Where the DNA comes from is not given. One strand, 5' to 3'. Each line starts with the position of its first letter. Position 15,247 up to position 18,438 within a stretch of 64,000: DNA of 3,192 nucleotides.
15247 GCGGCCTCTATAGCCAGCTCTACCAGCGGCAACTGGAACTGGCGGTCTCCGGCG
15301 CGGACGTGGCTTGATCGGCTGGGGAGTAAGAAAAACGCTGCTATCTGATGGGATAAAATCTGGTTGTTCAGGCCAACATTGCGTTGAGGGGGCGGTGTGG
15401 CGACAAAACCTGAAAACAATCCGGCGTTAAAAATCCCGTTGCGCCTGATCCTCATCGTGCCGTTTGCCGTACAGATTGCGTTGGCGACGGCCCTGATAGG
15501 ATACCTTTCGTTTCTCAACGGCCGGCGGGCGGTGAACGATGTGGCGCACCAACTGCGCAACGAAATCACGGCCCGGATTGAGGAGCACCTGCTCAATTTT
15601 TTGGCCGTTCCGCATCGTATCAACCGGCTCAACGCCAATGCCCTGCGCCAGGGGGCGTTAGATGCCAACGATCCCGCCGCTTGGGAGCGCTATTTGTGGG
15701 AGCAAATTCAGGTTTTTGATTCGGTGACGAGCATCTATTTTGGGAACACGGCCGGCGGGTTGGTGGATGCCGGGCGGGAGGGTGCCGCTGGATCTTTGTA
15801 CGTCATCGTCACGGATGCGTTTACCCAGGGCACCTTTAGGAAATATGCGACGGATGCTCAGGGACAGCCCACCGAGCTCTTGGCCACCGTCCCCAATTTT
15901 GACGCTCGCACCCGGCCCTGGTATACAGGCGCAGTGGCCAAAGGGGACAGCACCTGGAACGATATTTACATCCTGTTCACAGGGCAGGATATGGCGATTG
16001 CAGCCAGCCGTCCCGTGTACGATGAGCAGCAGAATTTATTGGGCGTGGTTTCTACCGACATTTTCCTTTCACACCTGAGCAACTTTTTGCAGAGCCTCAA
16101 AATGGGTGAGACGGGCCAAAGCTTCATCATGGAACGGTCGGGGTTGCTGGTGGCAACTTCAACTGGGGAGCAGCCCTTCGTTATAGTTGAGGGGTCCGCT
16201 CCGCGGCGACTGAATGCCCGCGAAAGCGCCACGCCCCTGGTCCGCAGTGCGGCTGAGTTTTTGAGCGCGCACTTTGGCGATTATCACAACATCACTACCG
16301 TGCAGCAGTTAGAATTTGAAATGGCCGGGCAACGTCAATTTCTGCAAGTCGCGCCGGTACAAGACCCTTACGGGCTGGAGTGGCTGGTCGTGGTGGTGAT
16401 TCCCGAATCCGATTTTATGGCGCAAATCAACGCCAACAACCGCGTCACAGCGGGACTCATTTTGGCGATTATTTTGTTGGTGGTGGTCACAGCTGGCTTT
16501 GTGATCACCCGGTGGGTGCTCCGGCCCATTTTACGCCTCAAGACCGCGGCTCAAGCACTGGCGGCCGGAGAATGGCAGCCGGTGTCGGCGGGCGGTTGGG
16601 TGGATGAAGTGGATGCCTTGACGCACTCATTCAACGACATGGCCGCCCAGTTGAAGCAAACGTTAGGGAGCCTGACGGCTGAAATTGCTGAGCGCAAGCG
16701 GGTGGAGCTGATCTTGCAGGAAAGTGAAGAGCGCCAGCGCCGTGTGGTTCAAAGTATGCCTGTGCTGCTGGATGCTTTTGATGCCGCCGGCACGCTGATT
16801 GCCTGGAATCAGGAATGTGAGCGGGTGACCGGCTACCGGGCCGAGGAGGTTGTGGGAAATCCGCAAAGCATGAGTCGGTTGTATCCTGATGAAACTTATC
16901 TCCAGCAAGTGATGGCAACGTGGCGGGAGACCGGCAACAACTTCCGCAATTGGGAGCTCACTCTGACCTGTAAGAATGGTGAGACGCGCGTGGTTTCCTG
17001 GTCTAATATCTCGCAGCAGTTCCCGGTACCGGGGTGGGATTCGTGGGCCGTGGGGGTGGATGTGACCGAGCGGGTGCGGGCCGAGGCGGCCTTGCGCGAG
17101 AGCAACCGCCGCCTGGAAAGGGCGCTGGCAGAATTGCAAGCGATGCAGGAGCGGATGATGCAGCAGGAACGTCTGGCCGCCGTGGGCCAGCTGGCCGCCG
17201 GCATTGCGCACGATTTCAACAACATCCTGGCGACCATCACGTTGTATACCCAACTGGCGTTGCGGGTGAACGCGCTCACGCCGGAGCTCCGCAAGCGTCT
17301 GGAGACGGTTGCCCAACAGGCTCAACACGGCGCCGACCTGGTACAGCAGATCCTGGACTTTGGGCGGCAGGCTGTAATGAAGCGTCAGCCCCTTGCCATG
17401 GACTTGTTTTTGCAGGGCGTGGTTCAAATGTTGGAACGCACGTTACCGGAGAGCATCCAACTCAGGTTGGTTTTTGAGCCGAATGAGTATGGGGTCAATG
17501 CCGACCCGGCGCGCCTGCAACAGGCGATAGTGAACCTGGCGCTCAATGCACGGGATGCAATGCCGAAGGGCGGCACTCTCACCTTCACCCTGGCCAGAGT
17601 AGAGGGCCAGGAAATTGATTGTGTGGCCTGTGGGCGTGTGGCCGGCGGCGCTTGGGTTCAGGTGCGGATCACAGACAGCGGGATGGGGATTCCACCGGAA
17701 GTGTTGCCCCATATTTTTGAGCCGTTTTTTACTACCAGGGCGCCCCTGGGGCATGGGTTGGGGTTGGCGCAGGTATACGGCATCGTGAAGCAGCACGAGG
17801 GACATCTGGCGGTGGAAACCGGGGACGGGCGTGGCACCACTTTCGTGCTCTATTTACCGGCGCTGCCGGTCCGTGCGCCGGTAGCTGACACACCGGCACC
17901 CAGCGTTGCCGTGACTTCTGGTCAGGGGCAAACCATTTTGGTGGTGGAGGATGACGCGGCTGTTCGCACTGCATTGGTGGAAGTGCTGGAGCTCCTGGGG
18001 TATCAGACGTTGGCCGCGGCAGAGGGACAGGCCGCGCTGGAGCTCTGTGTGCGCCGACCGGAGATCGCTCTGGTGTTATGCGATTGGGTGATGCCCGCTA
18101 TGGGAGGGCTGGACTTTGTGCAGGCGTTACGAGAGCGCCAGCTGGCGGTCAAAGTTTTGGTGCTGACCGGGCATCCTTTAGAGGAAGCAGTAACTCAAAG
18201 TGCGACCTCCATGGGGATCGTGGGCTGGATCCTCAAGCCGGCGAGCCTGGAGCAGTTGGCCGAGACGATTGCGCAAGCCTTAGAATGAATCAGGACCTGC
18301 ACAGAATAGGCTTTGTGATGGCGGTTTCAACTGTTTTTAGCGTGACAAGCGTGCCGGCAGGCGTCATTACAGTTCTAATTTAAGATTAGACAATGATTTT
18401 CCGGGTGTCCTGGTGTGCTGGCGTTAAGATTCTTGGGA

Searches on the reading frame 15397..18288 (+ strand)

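Call 78: search_protein_families(library=pfam, proteins=[window:15397-18288:+], max_evalue=0.0001)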
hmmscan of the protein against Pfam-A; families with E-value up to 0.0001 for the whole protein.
window:15397-18288:+ (963 aa): 8 families
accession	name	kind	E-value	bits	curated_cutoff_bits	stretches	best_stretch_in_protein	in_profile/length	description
PF02518.31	HATPase_c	-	2.3e-23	83.2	26.4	1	703-822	2-109/111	Histidine kinase-, DNA gyrase B-, and HSP90-like ATPase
PF00072.30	Response_reg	-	1.1e-20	74.3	30.2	1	847-958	1-110/111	Response regulator receiver domain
PF02743.24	dCache_1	-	5.5e-18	65.8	45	1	66-255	33-183/240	Cache domain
PF00512.31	HisKA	-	1.2e-10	41.7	26.9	1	596-657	2-62/66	His Kinase A (phospho-acceptor) domain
PF00672.30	HAMP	-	1.6e-09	38.4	25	1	369-421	1-53/53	HAMP domain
PF00989.32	PAS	-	5.9e-09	36.4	22.6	1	448-532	4-88/113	PAS fold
PF22673.2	MCP-like_PDC_1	-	1.8e-08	35.2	27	1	135-228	19-112/113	Methyl-accepting chemotaxis protein-like, first PDC sensor domain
PF08447.18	PAS_3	-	8.7e-07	29.6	25.6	1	468-536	2-71/89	PAS fold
